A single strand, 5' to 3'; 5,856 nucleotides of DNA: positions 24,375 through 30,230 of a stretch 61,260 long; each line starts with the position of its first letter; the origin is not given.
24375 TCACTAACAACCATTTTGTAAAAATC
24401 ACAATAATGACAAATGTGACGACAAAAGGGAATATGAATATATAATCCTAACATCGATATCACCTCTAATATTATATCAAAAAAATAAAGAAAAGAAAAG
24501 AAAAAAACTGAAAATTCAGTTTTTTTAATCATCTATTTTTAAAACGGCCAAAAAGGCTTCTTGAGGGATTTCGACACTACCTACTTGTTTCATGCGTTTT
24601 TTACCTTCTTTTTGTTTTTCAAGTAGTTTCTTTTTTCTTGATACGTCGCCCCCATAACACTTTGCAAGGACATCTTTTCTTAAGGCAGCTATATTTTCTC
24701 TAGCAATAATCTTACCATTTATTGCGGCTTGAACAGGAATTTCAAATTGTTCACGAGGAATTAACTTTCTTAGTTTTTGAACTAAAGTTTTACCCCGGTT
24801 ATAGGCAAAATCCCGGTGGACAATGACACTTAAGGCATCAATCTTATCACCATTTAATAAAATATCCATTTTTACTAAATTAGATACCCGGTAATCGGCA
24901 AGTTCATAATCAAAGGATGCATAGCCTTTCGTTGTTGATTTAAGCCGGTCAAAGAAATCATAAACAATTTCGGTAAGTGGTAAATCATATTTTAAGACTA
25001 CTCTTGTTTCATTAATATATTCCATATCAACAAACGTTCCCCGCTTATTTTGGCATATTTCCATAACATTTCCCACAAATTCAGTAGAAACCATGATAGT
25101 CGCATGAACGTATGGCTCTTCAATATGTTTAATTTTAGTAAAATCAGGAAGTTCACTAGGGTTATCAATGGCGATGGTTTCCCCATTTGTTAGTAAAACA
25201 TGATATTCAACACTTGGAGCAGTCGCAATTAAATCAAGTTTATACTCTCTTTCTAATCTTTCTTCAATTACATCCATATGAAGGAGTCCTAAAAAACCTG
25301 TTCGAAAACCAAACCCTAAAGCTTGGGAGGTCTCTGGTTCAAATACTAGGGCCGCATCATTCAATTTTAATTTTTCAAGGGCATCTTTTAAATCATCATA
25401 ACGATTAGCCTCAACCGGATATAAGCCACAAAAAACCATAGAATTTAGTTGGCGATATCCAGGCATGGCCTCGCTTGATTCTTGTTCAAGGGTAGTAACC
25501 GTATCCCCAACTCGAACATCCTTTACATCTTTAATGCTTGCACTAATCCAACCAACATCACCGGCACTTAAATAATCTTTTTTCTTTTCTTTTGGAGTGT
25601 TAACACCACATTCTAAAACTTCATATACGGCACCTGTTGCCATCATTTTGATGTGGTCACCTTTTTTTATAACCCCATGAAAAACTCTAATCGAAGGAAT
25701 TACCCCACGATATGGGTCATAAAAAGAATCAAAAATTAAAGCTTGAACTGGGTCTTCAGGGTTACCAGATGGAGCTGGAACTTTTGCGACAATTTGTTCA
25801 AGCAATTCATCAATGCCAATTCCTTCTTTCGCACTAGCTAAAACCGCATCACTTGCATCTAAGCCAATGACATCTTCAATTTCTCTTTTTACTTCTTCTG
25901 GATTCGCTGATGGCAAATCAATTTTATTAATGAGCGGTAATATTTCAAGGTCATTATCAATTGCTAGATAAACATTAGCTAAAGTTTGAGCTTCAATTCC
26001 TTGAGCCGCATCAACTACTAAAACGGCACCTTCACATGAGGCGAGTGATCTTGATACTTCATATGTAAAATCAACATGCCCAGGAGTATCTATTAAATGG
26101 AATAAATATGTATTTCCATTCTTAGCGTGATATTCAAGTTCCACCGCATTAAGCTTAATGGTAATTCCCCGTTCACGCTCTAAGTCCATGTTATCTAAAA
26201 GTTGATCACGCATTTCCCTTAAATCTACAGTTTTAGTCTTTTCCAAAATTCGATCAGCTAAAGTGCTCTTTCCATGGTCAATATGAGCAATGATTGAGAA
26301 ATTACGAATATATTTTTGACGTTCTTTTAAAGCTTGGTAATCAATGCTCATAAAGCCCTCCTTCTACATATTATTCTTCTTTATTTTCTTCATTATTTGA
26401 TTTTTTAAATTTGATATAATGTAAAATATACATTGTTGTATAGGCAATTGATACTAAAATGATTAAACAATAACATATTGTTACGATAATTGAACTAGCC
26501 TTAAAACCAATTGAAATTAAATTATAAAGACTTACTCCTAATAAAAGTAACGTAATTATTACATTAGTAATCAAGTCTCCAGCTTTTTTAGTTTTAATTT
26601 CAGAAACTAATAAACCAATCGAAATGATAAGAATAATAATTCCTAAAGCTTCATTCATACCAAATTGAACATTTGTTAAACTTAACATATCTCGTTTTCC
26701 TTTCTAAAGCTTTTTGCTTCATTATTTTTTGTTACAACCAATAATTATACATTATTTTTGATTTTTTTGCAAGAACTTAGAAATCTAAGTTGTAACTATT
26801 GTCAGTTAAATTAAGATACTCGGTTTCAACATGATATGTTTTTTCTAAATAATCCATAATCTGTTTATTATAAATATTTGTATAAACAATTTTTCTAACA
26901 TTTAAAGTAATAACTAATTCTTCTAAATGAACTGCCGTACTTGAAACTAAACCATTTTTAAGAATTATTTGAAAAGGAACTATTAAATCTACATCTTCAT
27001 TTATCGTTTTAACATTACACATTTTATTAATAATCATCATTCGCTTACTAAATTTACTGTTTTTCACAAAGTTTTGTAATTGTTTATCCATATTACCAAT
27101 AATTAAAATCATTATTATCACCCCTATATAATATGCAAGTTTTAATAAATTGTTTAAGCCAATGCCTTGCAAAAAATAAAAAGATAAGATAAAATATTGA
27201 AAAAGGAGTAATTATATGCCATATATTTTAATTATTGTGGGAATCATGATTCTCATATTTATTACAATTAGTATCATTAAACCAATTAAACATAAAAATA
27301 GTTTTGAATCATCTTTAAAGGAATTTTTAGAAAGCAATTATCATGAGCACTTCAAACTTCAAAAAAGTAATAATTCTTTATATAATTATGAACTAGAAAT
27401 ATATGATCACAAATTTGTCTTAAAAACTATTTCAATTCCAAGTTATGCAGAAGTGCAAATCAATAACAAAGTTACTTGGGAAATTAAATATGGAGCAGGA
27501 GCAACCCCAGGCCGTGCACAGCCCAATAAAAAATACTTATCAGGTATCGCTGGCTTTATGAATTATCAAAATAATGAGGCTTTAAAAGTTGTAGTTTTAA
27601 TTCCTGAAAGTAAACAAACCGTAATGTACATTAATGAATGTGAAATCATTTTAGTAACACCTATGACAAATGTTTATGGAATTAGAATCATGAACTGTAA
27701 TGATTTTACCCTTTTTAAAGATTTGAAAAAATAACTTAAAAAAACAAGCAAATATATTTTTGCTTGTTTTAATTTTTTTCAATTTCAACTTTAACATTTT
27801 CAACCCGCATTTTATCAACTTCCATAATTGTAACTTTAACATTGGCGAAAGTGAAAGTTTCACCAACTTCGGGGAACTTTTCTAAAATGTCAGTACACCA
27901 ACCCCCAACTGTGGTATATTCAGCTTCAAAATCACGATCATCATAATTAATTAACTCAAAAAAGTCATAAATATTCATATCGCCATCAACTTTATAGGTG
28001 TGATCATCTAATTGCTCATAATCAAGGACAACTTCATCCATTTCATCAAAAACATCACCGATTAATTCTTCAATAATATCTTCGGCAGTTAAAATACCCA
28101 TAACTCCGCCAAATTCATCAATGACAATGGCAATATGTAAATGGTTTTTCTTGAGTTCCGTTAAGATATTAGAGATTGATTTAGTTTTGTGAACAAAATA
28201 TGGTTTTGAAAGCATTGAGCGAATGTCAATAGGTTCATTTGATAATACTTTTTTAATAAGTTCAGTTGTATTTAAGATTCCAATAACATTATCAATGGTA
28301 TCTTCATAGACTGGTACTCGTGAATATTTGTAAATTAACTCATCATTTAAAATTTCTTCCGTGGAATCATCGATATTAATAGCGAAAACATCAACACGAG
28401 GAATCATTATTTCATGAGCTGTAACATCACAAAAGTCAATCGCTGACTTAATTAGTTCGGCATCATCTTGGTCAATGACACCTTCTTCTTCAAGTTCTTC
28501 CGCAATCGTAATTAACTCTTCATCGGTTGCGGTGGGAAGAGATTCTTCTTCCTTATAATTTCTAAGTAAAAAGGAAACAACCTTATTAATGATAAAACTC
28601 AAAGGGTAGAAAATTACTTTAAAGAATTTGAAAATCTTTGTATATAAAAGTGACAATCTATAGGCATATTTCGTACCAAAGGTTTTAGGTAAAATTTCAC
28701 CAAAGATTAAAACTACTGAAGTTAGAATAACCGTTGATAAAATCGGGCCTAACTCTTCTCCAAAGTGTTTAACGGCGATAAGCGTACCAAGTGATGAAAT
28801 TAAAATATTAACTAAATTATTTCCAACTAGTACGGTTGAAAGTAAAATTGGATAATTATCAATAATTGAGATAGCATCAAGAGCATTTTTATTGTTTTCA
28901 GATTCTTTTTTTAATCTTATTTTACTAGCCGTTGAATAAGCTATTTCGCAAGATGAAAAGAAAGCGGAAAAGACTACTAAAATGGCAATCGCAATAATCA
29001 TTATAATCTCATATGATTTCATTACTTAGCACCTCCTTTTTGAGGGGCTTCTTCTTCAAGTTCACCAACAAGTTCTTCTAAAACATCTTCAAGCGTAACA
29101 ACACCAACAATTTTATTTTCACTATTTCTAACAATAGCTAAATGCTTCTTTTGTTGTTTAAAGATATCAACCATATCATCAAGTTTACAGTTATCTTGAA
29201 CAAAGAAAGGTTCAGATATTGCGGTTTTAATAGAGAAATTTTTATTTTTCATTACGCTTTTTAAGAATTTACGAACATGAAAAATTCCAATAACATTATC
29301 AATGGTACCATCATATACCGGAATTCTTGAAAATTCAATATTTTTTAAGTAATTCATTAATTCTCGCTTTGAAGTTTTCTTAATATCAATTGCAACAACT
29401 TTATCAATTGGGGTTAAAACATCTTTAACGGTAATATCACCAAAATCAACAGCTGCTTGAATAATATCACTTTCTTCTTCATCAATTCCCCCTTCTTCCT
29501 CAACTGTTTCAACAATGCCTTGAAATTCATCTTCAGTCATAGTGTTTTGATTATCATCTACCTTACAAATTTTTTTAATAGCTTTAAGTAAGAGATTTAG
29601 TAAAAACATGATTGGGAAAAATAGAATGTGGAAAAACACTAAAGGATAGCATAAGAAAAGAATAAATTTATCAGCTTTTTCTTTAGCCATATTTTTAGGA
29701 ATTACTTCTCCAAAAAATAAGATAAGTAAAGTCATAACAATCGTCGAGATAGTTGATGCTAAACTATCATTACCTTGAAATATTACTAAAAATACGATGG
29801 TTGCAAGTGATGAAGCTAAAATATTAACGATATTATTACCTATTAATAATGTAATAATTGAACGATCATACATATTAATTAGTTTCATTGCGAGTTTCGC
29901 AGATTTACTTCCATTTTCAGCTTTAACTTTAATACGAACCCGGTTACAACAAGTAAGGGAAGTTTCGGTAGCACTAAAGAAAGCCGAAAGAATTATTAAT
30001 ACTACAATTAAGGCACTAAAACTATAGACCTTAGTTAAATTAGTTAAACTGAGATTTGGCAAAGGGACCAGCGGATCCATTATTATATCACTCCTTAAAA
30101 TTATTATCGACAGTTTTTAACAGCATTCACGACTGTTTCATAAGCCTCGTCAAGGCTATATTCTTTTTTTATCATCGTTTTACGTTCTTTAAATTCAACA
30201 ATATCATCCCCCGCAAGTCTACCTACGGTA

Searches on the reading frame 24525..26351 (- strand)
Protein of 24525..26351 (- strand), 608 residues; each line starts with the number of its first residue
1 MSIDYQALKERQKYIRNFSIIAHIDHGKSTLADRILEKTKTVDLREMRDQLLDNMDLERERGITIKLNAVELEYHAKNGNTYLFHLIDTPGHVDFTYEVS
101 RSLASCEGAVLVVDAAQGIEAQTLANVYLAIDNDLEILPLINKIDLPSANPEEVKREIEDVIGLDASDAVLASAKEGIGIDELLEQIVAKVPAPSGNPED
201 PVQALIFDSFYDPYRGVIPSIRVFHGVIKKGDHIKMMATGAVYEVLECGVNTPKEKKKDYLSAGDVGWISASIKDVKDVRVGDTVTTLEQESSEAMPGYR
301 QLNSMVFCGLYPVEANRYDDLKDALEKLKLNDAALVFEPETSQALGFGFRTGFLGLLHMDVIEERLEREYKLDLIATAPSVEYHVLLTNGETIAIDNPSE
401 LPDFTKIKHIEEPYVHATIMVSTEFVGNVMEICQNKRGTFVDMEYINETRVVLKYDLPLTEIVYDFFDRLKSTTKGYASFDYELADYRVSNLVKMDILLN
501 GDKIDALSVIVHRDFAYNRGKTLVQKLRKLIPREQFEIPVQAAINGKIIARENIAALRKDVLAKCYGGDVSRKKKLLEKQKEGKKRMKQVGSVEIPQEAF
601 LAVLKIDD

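Call 25: search_protein_families(library=ncbifam, proteins=[window:24525-26351:-], max_evalue=0.00001)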
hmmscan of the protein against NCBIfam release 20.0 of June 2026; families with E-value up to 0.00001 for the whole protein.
window:24525-26351:- (608 aa): 35 families (the best 25 are shown)
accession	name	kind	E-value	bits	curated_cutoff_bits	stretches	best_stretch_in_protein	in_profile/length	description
TIGR01393.1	lepA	equivalog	0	1017.8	533.9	1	14-607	2-595/595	translation elongation factor 4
TIGR01394.1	TypA_BipA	equivalog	1.4e-57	195.2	757.3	1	15-291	1-290/594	translational GTPase TypA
TIGR00484.1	EF-G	equivalog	2.5e-51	174.7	659.4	2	13-172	8-165/691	elongation factor G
NF009381.0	PRK12740.1-5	subfamily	9.8e-50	169.7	583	3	10-163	4-155/692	elongation factor G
TIGR00490.1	aEF-2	equivalog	5.2e-46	157.1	738.45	2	7-145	11-149/720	elongation factor EF-2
NF012153.1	tet_protect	equivalog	6.9e-45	153.4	775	2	17-162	2-145/614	tetracycline resistance ribosomal protection protein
NF009891.0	PRK13351.1-1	equivalog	1.6e-40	139.4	597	3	12-163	6-155/681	elongation factor G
NF007583.0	PRK10218.1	equivalog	8e-37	126.5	1260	1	15-463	5-449/607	ribosome-dependent GTPase TypA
NF001964.0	PRK00741.1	equivalog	4.2e-35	121.2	473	2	10-166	7-165/529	peptide chain release factor 3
NF033148.1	tet_protect_M_W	exception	4.9e-33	114.3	1100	2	15-163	3-149/639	TetM/TetW/TetO/TetS family tetracycline resistance ribosomal protection protein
NF000120.3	47473_otr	exception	9.4e-32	110.4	900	2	17-160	4-145/608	tetracycline resistance ribosomal protection protein Otr(A)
TIGR00503.1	prfC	equivalog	1.1e-29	103.3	466.95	1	8-167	5-165/527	peptide chain release factor 3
NF009379.0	PRK12740.1-3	equivalog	1.3e-28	100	513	2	11-158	4-149/674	elongation factor G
NF058620.1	EFG2_Bacteroid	exception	2.1e-26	92.5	1000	2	13-165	7-157/717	elongation factor G2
TIGR00487.1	IF-2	equivalog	4.4e-26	91.8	424.4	1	19-236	91-296/587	translation initiation factor IF-2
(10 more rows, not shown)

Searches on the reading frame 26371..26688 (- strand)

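Call 25: search_protein_families(library=ncbifam, proteins=[window:26371-26688:-], max_evalue=0.00001)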
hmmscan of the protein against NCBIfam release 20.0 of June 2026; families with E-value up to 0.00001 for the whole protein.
window:26371-26688:- (105 aa): 0 families

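Call 59: search_protein_families(library=pfam, proteins=[window:26371-26688:-], max_evalue=1)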
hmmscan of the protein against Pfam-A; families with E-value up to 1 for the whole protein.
window:26371-26688:- (105 aa): 2 families
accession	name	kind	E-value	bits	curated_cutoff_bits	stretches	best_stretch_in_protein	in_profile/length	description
PF24961.1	NfeD_membrane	-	0.041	14.4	26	1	7-83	42-111/119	NfeD integral membrane domain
PF08507.15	COPI_assoc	-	0.043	14.3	30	1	14-102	34-121/130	COPI associated protein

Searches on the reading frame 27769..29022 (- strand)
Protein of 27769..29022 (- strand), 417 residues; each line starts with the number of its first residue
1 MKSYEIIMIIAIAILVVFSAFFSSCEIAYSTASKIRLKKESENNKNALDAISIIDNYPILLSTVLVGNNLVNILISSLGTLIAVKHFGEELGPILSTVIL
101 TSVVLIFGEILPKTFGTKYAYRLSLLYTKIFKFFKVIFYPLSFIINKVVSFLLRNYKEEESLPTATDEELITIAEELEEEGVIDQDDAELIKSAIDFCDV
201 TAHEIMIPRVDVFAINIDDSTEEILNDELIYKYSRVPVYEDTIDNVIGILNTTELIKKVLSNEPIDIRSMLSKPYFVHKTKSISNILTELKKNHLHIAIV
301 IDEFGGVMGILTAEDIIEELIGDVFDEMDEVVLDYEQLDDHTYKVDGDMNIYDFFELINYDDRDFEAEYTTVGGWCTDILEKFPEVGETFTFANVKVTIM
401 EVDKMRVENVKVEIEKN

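Call 62: search_protein_families(library=ncbifam, proteins=[window:27769-29022:-], max_evalue=1e-10)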
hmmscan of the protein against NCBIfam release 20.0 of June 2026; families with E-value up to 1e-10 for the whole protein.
window:27769-29022:- (417 aa): 4 families
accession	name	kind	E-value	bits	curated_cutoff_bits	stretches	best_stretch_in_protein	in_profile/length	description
TIGR03520.1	GldE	subfamily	3.1e-79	266.9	376.05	1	13-414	2-407/408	gliding motility-associated protein GldE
NF008604.1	PRK11573.1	equivalog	5.7e-57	193.5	475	1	8-414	9-418/428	hypothetical protein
NF052568.1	PolamExpPaeASal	equivalog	2.3e-47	161.8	500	1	9-412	5-422/424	polyamine export protein PaeA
NF011675.0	PRK15094.1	equivalog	6.7e-34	117.5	379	1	166-416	33-283/292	CNNM family magnesium/cobalt transport protein CorC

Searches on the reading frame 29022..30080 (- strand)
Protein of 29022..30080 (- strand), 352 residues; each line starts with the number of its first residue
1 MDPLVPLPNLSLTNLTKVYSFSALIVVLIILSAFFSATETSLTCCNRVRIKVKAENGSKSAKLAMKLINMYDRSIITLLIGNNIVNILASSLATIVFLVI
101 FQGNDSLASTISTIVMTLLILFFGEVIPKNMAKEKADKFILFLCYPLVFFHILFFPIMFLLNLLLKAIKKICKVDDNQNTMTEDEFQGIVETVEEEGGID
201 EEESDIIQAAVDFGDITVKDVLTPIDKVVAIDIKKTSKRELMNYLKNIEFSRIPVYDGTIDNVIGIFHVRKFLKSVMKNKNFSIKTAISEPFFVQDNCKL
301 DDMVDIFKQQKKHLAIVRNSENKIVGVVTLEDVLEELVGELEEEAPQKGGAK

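Call 62: search_protein_families(library=ncbifam, proteins=[window:29022-30080:-], max_evalue=1e-10)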
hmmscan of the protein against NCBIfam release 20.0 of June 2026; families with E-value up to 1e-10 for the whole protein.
window:29022-30080:- (352 aa): 4 families
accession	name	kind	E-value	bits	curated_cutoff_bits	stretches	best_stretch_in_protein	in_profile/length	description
TIGR03520.1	GldE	subfamily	1e-58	199.4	376.05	1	25-344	1-317/408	gliding motility-associated protein GldE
NF008604.1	PRK11573.1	equivalog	3.9e-53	180.8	475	1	23-341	11-329/428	hypothetical protein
NF052568.1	PolamExpPaeASal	equivalog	1.4e-42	146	500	1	23-343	6-338/424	polyamine export protein PaeA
NF011675.0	PRK15094.1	equivalog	2.9e-18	66.2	379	1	183-345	34-196/292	CNNM family magnesium/cobalt transport protein CorC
